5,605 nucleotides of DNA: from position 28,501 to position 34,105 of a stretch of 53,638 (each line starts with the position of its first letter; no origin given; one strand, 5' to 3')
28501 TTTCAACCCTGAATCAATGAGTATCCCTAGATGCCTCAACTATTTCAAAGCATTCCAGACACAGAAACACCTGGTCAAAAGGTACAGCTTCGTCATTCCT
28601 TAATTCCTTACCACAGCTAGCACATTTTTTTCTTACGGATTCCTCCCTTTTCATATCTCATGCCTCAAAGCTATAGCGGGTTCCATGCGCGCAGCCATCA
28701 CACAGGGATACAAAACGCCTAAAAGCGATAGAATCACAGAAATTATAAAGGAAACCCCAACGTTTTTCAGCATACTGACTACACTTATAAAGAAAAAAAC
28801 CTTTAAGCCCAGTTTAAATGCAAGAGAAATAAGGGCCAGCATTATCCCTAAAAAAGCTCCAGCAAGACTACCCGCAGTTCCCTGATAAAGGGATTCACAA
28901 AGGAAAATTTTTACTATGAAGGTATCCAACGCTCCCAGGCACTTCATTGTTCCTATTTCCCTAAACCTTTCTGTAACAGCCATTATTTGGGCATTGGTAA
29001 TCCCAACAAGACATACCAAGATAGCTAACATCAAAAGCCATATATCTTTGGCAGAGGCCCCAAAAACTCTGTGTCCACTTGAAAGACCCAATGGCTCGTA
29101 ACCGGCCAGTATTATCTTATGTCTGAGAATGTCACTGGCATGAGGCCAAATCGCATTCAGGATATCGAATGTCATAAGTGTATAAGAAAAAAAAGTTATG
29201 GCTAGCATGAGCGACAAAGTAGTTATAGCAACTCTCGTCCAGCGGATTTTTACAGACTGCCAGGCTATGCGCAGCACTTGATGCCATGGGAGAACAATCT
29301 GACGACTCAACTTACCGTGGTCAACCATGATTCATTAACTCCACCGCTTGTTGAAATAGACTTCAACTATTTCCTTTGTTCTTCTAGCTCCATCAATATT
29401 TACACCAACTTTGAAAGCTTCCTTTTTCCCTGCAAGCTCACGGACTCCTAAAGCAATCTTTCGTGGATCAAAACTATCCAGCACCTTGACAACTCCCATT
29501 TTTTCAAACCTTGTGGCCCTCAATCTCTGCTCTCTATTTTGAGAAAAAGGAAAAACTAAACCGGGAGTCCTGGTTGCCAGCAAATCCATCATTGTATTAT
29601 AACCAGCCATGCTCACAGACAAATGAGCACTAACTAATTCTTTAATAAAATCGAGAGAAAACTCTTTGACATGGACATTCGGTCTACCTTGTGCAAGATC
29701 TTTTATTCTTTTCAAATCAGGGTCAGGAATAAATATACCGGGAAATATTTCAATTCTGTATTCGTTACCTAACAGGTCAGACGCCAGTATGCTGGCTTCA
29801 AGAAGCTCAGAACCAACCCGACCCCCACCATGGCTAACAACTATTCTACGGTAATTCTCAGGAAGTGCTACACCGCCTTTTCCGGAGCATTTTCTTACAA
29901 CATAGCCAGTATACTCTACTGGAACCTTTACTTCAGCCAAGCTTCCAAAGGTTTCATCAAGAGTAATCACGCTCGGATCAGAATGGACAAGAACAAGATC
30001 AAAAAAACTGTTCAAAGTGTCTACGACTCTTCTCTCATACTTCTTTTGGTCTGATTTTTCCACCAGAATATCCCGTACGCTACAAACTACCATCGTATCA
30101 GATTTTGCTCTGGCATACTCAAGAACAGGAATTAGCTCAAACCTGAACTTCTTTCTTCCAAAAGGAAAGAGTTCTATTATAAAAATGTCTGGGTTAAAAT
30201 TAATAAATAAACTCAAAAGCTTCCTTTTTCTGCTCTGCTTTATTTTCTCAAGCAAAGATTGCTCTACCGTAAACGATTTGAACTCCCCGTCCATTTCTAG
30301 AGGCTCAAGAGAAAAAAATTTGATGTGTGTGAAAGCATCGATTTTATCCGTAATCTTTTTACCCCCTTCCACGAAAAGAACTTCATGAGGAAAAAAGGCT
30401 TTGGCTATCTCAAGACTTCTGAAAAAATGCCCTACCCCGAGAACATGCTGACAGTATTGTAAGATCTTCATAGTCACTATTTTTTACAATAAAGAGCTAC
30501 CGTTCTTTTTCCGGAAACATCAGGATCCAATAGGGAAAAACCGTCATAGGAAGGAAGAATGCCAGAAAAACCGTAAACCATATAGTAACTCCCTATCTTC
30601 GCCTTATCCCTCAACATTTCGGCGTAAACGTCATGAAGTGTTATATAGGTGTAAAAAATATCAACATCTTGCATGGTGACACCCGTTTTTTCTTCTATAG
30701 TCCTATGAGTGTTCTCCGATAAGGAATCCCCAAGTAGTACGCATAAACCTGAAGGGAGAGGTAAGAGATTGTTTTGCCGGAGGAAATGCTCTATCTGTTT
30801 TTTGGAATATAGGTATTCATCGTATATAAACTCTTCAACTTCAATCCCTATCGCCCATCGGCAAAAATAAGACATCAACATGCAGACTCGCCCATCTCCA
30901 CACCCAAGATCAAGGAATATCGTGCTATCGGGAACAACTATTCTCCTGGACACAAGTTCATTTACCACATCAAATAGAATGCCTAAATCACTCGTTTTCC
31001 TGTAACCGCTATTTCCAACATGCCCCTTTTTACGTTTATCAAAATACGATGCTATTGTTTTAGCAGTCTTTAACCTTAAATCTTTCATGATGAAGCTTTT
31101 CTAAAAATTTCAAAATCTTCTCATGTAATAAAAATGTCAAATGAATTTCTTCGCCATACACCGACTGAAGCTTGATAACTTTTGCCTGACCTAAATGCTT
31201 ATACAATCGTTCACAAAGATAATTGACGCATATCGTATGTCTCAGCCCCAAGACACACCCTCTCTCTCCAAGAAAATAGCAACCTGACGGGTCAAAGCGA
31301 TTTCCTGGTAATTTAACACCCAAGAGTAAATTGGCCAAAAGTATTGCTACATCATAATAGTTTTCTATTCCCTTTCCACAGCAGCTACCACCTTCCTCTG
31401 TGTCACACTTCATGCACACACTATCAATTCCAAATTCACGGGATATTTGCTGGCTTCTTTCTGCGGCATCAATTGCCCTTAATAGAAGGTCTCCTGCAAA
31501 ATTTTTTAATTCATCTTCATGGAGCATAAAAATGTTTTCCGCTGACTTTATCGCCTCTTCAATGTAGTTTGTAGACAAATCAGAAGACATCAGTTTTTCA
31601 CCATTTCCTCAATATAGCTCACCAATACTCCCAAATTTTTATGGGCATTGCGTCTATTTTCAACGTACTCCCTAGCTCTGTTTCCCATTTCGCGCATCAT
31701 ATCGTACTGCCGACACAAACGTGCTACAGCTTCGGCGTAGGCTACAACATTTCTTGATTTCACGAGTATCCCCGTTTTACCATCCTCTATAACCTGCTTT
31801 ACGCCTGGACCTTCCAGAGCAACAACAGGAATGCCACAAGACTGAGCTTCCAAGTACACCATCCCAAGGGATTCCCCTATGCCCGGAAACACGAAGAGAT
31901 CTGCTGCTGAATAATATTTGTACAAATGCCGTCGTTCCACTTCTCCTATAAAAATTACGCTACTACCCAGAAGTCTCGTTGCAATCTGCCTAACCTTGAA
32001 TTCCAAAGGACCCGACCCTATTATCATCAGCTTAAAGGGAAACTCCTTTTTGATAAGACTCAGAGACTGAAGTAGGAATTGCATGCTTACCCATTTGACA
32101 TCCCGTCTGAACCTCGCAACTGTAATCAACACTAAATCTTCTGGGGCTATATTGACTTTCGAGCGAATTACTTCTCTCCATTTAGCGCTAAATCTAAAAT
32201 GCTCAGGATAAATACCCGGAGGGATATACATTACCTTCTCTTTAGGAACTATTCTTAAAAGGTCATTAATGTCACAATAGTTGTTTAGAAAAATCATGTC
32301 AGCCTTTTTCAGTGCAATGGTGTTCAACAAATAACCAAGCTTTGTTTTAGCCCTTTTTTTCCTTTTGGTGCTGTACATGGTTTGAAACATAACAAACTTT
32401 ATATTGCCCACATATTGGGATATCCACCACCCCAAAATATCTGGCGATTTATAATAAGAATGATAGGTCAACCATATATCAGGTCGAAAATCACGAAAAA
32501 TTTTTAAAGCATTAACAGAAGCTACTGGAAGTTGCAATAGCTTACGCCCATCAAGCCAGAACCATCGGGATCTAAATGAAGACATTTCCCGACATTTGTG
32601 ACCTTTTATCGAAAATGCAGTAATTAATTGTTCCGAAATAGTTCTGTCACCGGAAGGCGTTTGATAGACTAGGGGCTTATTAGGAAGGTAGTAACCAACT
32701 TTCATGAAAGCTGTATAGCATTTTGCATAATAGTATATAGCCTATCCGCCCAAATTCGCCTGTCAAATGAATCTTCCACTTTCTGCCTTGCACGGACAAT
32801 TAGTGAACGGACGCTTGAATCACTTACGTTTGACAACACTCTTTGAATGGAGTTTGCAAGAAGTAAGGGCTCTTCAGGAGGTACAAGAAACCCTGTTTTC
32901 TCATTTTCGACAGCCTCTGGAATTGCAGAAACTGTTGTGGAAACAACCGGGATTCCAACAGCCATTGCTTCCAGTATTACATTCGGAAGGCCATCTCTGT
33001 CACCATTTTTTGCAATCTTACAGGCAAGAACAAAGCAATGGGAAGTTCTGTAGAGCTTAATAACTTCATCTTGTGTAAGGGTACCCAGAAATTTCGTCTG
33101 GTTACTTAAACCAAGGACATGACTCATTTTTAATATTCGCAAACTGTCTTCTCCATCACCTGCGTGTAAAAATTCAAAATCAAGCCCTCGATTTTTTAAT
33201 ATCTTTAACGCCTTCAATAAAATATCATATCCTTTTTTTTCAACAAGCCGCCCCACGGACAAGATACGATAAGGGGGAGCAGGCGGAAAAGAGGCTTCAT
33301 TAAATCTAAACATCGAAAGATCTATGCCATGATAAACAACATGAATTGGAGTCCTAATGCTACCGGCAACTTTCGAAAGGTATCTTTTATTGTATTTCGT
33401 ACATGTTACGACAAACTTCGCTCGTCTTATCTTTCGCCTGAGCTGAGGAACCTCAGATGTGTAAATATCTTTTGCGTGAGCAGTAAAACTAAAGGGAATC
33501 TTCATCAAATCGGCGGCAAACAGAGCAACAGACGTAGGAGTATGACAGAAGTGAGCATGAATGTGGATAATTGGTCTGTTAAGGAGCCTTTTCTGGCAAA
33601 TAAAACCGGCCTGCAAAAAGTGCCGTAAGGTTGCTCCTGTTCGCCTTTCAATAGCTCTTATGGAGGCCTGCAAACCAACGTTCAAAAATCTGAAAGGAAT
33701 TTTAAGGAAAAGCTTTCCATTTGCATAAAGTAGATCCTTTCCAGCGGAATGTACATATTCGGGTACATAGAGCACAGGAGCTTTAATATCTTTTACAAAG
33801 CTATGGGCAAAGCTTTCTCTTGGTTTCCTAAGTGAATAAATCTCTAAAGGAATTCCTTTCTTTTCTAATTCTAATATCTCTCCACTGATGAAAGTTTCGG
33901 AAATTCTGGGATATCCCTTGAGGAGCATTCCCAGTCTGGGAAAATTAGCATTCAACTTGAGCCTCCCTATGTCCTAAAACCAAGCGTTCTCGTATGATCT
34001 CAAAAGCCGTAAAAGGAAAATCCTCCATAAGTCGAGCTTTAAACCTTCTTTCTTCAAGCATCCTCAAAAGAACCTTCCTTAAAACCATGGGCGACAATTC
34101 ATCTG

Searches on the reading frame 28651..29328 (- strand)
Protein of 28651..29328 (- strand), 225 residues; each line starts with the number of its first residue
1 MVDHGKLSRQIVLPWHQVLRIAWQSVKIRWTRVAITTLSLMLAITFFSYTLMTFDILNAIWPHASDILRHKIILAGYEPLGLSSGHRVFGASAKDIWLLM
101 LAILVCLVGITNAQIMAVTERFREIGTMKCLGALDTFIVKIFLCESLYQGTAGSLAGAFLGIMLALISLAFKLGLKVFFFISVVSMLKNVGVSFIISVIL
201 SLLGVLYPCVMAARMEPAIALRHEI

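Call 5: search_protein_families(library=pfam, proteins=[window:28651-29328:-], max_evalue=1)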
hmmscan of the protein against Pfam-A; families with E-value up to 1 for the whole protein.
window:28651-29328:- (225 aa): 1 family
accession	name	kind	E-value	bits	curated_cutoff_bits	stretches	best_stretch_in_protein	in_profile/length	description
PF02687.27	FtsX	-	7.7e-14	52.2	25.5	1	99-217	4-120/120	FtsX-like permease C-terminal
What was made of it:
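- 28651..29328 (-): Short (225-aa) FtsX-type permease with 4 TM helices and no large periplasmic domain; probable heterodimer partner. Pfam FtsX (call 5).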

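Call 6: search_protein_families(library=ncbifam, proteins=[window:28651-29328:-], max_evalue=1)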
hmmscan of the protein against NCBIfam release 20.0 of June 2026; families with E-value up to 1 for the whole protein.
window:28651-29328:- (225 aa): 9 families
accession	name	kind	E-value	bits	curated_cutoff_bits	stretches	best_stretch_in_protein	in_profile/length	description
TIGR02212.1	lolCE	equivalog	9.5e-15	54.4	362.45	1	98-224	272-411/411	lipoprotein-releasing ABC transporter permease subunit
NF008357.0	PRK11146.1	exception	2e-12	46.7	439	1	99-221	276-411/414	lipoprotein-releasing ABC transporter permease subunit LolE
TIGR02213.1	lolE_release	exception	7.6e-11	41.5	540.35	1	99-221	273-408/411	lipoprotein-releasing ABC transporter permease subunit LolE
TIGR03434.1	ADOP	subfamily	5.1e-08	31.5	622.3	1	100-224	686-803/803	ADOP family duplicated permease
NF008076.0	PRK10814.1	exception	6.4e-07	28.7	473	1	98-224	270-399/399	lipoprotein-releasing ABC transporter permease subunit LolC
NF007826.0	PRK10535.1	equivalog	1.7e-06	26.6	966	1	101-223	531-647/648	macrolide ABC transporter ATP-binding protein/permease MacB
NF038347.1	FtsX_Gpos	exception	1.4e-05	24.6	225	1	99-206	175-281/296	permease-like cell division protein FtsX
TIGR00439.2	FtsX_Gneg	equivalog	1.6e-05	24.3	255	1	99-204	175-282/292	permease-like cell division protein FtsX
NF038346.1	FtsX_actino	exception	0.00041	19.8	250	1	96-212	184-298/308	permease-like cell division protein FtsX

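Call 86: search_solved_structures(query=window:28651-29328:-, max_evalue=1)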
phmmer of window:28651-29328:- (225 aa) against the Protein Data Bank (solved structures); distinct sequences matched with E-value up to 1: 16.
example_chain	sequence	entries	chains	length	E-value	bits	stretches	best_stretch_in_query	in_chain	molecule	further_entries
9w37_A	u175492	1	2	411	2.5e-14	56.9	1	98-224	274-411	LolF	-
9w35_A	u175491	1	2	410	1.4e-13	54.4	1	98-223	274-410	LolF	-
9w2w_A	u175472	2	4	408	2.1e-12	50.6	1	98-221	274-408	LolF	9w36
9o9x_C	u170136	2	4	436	4e-09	39.8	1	97-171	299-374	ABC transporter permease YtrF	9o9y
5nik_J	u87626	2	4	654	1.7e-06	31.2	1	100-224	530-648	Macrolide export ATP-binding/permease protein MacB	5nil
5xu1_M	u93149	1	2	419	1.1e-05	28.6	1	102-224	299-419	ABC transporter permeae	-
5gko_A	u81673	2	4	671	3.2e-05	27.1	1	100-223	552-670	Macrolide export ATP-binding/permease protein MacB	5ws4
9rli_E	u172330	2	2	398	3.2e-05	27.1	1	99-221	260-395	Lipoprotein-releasing system transmembrane protein LolE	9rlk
7arh_E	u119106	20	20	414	3.9e-05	26.8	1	99-221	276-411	Lipoprotein-releasing system transmembrane protein LolE | Lipoprotein transporter subunit LolE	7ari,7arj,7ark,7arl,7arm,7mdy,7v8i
5lil_A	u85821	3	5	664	7.2e-05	25.9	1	100-223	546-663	Macrolide export ATP-binding/permease protein MacB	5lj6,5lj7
7mdx_B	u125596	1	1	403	0.00013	25.1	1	99-218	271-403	Lipoprotein-releasing system transmembrane protein LolE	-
7arh_C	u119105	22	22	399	0.00026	24.1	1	98-224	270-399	Lipoprotein-releasing ABC transporter permease subunit LolC | Lipo-releasing system transmembrane protein lolC | Lipoprotein-releasing system transmembrane prot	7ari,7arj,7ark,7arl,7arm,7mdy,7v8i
8tzj_C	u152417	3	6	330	0.00049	23.2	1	99-212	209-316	Cell division protein FtsX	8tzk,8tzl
7mdx_A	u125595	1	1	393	0.048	16.7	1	98-218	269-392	Lipoprotein-releasing system transmembrane protein LolC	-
8hd0_C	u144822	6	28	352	0.87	12.6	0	93-173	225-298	Cell division protein FtsX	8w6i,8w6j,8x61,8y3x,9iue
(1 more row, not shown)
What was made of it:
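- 28651..29328 (-): PDB hits LolF 2.5e-14, YtrF, MacB, LolE and FtsX (call 86).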

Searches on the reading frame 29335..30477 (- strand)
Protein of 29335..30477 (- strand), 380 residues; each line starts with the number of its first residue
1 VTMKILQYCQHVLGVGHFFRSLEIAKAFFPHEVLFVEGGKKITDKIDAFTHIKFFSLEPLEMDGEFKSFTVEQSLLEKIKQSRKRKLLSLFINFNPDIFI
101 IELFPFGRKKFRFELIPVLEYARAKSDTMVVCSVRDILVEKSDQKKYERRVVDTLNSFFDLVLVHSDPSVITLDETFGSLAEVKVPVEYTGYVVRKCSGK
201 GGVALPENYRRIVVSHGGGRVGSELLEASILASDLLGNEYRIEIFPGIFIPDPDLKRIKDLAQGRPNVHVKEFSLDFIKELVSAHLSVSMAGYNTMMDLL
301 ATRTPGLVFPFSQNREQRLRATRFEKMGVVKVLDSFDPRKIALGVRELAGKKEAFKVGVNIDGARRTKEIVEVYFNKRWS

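Call 5: search_protein_families(library=pfam, proteins=[window:29335-30477:-], max_evalue=1)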
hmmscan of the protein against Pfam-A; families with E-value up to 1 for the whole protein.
window:29335-30477:- (380 aa): 2 families
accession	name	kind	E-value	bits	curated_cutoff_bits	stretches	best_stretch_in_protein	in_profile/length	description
PF04101.22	Glyco_tran_28_C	-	9.5e-07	29.4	22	1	261-353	49-145/166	Glycosyltransferase family 28 C-terminal domain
PF13528.12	Glyco_trans_1_3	-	3.2e-05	23.7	25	1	266-341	236-314/322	Glycosyl transferase family 1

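Call 6: search_protein_families(library=ncbifam, proteins=[window:29335-30477:-], max_evalue=1)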
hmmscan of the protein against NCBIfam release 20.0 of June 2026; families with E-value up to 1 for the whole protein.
window:29335-30477:- (380 aa): 5 families
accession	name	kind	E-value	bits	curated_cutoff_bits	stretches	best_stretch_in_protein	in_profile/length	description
TIGR00661.1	MJ1255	subfamily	8.1e-08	31.9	195.9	1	266-339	229-303/321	MJ1255/VC2487 family glycosyltransferase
TIGR01426.2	MGT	subfamily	0.00018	20.7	260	1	266-334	276-341/393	macrolide family glycosyltransferase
TIGR01133.1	murG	equivalog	0.00025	20.2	250.25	1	204-349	176-324/353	undecaprenyldiphospho-muramoylpentapeptide beta-N-acetylglucosaminyltransferase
NF009102.0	PRK12446.1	equivalog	0.0075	15.2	339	1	281-360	250-334/352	undecaprenyldiphospho-muramoylpentapeptide beta-N-acetylglucosaminyltransferase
TIGR03590.1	PseG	equivalog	0.18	11.4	153.55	0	253-316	212-274/280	UDP-2,4-diacetamido-2,4,6-trideoxy-beta-L-altropyranose hydrolase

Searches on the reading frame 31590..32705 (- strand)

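Call 26: search_protein_families(library=pfam, proteins=[window:31590-32705:-], max_evalue=0.001)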
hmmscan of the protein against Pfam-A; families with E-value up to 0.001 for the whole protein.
window:31590-32705:- (371 aa): 4 families
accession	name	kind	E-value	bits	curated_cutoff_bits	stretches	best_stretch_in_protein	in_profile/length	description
PF00534.26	Glycos_transf_1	-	1.3e-32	113.1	26.4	1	178-346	3-171/172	Glycosyl transferases group 1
PF13692.12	Glyco_trans_1_4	-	6.3e-31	108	27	1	192-332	3-141/142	Glycosyl transferases group 1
PF13524.12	Glyco_trans_1_2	-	6.4e-06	26.6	25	1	225-353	16-134/144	Glycosyl transferase-like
PF20706.3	GT4-conflict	-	4e-05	23.2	26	1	258-356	272-363/385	Family 4 Glycosyltransferase in conflict systems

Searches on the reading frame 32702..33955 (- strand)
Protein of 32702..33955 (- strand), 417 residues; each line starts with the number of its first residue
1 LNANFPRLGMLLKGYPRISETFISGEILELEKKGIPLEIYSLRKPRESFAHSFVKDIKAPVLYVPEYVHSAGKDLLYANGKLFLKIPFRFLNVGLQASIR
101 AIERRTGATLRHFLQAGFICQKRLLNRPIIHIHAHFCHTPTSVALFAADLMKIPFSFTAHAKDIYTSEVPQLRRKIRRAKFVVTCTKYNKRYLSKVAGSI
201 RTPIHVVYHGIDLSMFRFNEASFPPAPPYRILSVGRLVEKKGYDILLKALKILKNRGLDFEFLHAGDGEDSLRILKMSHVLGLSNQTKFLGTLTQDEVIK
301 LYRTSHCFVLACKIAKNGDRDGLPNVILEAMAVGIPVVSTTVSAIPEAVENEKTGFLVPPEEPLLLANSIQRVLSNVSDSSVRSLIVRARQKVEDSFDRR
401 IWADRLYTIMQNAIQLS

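Call 26: search_protein_families(library=pfam, proteins=[window:32702-33955:-], max_evalue=0.001)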
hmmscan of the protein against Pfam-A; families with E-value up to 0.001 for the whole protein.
window:32702-33955:- (417 aa): 5 families
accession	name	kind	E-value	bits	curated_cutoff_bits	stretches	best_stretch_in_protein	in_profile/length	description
PF00534.26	Glycos_transf_1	-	4.7e-34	117.8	26.4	1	225-377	12-159/172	Glycosyl transferases group 1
PF13692.12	Glyco_trans_1_4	-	5.6e-33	114.6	27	1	230-376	3-142/142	Glycosyl transferases group 1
PF13439.12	Glyco_transf_4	-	3.1e-10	40.8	28.5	1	106-214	50-169/170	Glycosyltransferase Family 4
PF13579.12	Glyco_trans_4_4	-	0.00047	21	29.7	0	125-208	68-156/158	Glycosyl transferase 4-like domain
PF13524.12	Glyco_trans_1_2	-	0.00071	20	25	0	280-399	27-135/144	Glycosyl transferase-like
